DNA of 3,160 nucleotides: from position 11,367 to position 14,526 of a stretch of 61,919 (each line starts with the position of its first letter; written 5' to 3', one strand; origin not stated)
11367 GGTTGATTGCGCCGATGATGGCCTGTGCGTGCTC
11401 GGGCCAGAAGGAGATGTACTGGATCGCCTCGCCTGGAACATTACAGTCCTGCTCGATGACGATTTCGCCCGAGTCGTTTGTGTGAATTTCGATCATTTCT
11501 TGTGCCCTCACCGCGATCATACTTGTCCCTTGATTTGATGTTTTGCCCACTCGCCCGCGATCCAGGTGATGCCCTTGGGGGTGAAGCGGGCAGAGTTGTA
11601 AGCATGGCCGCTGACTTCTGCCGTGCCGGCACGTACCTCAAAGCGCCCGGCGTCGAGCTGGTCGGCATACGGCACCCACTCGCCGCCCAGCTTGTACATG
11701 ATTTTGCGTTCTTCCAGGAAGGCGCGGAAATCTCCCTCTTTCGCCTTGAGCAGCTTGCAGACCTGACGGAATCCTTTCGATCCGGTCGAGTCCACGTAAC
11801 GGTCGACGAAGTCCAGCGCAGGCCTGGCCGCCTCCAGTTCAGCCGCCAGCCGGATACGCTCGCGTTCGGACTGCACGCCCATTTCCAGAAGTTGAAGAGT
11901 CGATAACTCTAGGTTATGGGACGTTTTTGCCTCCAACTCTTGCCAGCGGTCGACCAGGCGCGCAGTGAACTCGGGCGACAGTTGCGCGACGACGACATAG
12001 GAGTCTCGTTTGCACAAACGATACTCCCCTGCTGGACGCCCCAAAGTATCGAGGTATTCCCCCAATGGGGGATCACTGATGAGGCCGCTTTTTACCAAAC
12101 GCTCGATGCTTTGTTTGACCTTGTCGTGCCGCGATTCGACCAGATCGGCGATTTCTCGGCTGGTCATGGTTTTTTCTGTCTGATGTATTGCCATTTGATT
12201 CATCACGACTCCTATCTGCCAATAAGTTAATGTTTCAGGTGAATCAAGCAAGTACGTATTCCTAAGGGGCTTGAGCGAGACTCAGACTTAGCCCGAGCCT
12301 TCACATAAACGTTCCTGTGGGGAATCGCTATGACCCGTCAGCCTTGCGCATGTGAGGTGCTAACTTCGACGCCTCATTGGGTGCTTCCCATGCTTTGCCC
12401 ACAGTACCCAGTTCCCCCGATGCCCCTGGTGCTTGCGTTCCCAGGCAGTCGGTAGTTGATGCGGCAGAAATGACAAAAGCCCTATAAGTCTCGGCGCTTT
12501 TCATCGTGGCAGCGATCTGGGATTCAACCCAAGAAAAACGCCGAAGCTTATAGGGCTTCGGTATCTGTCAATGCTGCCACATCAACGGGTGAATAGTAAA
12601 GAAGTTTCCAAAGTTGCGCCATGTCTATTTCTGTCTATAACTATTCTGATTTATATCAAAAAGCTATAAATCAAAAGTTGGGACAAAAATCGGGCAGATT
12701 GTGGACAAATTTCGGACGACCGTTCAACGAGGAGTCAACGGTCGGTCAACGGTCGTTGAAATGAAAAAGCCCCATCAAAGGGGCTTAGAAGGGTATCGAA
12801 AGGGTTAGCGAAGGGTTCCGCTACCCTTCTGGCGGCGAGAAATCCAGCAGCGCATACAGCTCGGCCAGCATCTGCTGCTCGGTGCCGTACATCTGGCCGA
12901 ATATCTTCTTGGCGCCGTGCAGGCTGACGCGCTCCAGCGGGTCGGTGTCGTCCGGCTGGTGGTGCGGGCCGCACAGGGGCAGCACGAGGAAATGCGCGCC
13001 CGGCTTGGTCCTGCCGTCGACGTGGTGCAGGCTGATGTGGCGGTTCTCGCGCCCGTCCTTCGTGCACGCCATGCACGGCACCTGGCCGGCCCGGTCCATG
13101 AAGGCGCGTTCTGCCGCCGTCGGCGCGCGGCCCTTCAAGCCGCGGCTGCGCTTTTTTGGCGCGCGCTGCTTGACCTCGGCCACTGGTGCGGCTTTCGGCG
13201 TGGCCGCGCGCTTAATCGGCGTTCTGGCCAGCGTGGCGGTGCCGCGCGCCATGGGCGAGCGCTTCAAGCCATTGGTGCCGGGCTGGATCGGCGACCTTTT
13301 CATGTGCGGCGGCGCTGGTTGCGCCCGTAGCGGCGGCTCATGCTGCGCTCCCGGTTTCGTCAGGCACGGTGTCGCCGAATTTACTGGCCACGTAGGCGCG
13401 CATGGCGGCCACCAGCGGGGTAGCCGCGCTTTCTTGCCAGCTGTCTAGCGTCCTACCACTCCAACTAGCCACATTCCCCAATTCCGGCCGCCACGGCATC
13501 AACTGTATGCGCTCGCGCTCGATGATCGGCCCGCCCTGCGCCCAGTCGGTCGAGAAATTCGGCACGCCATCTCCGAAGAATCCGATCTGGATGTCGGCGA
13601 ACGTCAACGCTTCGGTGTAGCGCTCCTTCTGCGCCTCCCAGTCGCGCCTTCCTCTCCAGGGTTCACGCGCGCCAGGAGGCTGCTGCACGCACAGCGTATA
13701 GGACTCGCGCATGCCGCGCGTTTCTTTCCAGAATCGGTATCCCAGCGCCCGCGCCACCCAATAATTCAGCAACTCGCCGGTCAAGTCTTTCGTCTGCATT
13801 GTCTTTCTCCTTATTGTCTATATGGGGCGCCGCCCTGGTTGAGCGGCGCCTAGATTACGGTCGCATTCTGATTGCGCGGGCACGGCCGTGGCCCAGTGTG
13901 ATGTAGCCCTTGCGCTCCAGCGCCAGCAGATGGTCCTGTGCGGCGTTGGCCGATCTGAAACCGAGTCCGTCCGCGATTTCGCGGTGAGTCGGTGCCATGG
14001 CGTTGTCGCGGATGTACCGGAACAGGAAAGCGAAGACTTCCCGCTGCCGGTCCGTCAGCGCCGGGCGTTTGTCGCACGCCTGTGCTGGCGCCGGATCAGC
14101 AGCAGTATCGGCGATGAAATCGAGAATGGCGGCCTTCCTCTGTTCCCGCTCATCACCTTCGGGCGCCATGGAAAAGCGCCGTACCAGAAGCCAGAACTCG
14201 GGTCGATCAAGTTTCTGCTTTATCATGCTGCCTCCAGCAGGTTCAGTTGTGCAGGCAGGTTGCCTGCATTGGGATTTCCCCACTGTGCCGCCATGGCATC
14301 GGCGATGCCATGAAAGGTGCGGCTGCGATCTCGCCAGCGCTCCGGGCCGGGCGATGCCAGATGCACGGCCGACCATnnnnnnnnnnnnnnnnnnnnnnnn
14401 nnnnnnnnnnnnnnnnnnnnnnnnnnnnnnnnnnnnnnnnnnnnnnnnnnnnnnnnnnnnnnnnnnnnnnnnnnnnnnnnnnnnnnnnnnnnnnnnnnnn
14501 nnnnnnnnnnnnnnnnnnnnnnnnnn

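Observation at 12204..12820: ORF-free ~570-bp region upstream of the antirepressor encodes an RNA with two mutually exclusive folds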

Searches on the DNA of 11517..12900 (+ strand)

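Call 6: search_rna_families(source=window, start=12100, end=12900, threshold=evalue, max_evalue=10, show_alignments=4)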
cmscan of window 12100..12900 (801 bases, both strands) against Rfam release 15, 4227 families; matches with E-value up to 10: 7.
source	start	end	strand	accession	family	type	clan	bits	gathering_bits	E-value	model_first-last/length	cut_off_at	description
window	12333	12453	-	RF02932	Betaproteobacteria-1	Gene; sRNA;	-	61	49.4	1.1e-10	1-120/120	no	Betaproteobacteria-1 RNA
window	12474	12561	-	RF00974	mir-607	Gene; miRNA;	-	28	94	0.0072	1-91/91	no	mir-607 microRNA precursor family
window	12764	12827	-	RF02438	SpF51_sRNA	Gene; sRNA;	-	23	50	0.12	1-45/45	no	Streptococcus sRNA SpF51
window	12746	12786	+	RF02236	asX2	Gene; sRNA;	-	18.9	70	0.44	1-87/87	no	Xanthomonas sRNA asX2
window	12764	12792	-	RF01328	CRISPR-DR17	Gene; CRISPR;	CL00014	18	42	2.3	1-25/25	no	CRISPR RNA direct repeat element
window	12372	12414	+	RF02171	RFPL3-AS1_1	Gene; lncRNA;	-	11.7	70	4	1-88/88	no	RFPL3 antisense RNA 1 conserved region 1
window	12480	12555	-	RF01703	Dictyoglomi-1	Gene; sRNA;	-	11.4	150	6.3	1-236/236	no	Dictyoglomi-1 RNA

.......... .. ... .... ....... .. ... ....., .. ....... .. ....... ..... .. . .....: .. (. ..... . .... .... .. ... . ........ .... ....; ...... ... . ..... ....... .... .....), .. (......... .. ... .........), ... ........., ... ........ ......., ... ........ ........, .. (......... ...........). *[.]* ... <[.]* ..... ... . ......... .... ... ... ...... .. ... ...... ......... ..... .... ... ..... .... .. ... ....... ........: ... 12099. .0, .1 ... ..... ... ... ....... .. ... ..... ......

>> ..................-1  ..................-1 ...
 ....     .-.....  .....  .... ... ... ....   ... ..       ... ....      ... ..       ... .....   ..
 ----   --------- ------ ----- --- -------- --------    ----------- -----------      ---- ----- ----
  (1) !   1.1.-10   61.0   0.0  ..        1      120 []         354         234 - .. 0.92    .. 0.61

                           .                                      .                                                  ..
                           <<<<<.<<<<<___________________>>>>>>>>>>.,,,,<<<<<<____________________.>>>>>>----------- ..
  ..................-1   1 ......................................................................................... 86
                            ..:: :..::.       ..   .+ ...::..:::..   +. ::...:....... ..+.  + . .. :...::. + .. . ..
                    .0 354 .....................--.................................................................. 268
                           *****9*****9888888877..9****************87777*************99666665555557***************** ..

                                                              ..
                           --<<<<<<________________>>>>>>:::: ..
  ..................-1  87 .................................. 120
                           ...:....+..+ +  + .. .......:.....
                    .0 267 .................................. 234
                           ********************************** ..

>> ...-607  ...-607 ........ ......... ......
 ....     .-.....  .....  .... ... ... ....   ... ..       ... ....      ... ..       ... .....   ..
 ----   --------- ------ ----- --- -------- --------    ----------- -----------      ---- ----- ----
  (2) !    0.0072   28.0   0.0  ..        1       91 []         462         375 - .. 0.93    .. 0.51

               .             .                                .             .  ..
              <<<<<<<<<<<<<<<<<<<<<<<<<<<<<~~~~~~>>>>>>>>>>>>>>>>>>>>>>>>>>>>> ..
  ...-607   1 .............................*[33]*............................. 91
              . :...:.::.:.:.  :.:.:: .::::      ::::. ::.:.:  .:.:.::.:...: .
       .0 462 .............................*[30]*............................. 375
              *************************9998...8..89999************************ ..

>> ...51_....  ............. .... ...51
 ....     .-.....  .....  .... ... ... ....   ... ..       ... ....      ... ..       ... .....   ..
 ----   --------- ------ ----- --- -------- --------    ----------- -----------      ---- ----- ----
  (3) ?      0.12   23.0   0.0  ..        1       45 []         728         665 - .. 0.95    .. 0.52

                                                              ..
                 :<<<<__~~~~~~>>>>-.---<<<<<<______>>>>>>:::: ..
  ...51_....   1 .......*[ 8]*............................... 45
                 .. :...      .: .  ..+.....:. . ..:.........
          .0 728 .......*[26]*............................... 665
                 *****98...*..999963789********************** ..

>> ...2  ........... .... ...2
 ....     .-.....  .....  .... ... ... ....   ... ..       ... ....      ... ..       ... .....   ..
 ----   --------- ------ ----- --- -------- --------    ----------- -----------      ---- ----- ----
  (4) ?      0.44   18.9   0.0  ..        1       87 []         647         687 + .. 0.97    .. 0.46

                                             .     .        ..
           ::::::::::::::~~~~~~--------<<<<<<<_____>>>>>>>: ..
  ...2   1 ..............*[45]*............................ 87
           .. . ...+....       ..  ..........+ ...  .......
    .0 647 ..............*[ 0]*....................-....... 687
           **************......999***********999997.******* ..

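Call 9: search_dna_similar(query=window:12150-12900:+, collection=phages, mode=distant, max_rows=40)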
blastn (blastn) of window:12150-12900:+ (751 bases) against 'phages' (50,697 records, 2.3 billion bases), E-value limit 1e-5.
No match.

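Call 22: search_rna_families(sources=[L001, L002, L003, L004, L005, L006, L007, L008, L009, L010], threshold=gathering)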
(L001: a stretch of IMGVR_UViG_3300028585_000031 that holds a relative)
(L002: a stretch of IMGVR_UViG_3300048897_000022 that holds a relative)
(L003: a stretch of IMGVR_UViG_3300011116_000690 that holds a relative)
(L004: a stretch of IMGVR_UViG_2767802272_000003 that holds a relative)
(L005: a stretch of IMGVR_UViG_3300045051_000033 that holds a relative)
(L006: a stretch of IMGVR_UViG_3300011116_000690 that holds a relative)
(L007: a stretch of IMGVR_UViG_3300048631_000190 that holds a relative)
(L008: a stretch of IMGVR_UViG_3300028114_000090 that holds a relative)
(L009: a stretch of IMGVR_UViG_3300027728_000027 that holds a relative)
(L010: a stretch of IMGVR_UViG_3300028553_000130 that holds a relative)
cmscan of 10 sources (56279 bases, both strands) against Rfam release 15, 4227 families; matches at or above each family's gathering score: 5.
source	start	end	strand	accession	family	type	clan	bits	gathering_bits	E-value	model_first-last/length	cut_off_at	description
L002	6557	6629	+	RF00005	tRNA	Gene; tRNA;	CL00001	68.2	29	8.9e-13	1-71/71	no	tRNA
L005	6463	6535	+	RF00005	tRNA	Gene; tRNA;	CL00001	62.6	29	2.9e-11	1-71/71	no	tRNA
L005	6381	6451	+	RF00005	tRNA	Gene; tRNA;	CL00001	59.5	29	2.2e-10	1-71/71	no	tRNA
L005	2570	2696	+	RF02932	Betaproteobacteria-1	Gene; sRNA;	-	58.5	49.4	2.8e-08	1-120/120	no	Betaproteobacteria-1 RNA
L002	6473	6544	+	RF00005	tRNA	Gene; tRNA;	CL00001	45.2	29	1.9e-06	1-71/71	no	tRNA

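Call 30: search_rna_families(sources=[L011, L012, L013, L015, L016, L017, L018, L019, L020, L021, L022, L026, L027, L029, L030], threshold=gathering)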
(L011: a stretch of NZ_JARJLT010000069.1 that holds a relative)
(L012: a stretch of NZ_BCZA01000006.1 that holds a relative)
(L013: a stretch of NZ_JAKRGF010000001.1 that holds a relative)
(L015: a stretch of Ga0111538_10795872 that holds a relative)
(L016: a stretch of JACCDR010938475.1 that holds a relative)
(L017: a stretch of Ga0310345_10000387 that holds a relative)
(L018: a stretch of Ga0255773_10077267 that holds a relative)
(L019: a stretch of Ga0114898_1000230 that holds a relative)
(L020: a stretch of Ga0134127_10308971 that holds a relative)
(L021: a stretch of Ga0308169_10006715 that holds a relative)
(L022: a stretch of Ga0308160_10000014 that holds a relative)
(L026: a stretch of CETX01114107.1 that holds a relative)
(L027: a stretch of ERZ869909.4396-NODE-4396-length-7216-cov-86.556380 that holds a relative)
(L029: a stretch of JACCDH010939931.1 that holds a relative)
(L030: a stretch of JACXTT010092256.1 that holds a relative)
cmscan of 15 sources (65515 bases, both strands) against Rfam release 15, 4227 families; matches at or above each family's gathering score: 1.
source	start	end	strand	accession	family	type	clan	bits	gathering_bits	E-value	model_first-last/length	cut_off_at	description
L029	576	659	+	RF01695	C4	Gene; antisense;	CL00128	73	45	2.6e-12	1-87/87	no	C4 antisense RNA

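Call 76: search_rna_families(sources=[L169, L182, L164, L173, L175, L178, L001], threshold=evalue, max_evalue=5)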
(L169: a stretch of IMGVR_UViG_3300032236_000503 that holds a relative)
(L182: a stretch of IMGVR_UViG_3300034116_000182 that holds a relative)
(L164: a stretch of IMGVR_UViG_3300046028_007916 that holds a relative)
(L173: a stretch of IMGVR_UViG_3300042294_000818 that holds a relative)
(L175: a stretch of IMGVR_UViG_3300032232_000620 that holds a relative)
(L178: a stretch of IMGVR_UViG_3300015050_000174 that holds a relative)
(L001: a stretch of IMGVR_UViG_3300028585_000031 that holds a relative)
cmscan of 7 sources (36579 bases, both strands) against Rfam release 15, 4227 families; matches with E-value up to 5: 8.
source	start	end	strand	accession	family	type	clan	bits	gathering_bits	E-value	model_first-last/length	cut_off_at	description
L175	3132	3203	-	RF00005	tRNA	Gene; tRNA;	CL00001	57.4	29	5.2e-10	1-71/71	no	tRNA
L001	4725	4757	+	RF03128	L31-Coriobacteria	Cis-reg; leader;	CL00118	27.1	33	2.2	1-33/33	no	L31-Coriobacteria ribosomal protein leader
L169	1102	1136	-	RF01104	SBWMV2_UPD-PKb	Cis-reg;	-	23.6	39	1.5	1-29/29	no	Pseudoknot of upstream pseudoknot domain (UPD) of the 3'UTR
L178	193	263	-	RF01122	sR39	Gene; snRNA; snoRNA; CD-box;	-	21.7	50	0.22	1-56/56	no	Small nucleolar RNA sR39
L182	2290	2376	+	RF00283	SCARNA18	Gene; snRNA; snoRNA; scaRNA;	-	20.6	40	3.1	1-83/83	no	small Cajal body-specific RNA 18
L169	2182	2238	+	RF02937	Clostridiales-2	Gene; sRNA;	-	19.1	58.6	4.5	1-82/82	no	Clostridiales-2 RNA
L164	3250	3346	+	RF00223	IRES_Bip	Cis-reg; IRES;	-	16.9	40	0.4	1-263/263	no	bip internal ribosome entry site (IRES)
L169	377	400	-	RF03092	Ocean-VII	Gene; sRNA;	-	15.4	53.5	4.9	1-41/41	no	Ocean-VII RNA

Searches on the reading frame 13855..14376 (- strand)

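Call 17: search_protein_families(library=pfam, proteins=[window:13855-14376:-], max_evalue=0.01)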
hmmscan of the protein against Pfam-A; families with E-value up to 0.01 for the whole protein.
window:13855-14376:- (173 aa): 1 family
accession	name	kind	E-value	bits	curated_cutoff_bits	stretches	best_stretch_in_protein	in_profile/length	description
PF01726.22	LexA_DNA_bind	-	8.8e-23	80.3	23.7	1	106-168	3-65/65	LexA DNA binding domain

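Call 61: search_protein_families(library=phrogs, proteins=[window:13855-14376:-], max_evalue=0.00001)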
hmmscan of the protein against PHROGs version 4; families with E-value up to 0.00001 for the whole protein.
window:13855-14376:- (173 aa): 3 families
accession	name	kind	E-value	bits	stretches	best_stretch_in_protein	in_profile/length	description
phrog_24920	-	unknown function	4.1e-19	69.8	1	107-171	4-68/125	-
phrog_362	-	transcription regulation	6.5e-17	62.7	1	106-171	3-68/106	transcriptional repressor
phrog_3502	-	unknown function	1.9e-16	61.3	1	104-170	46-112/131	-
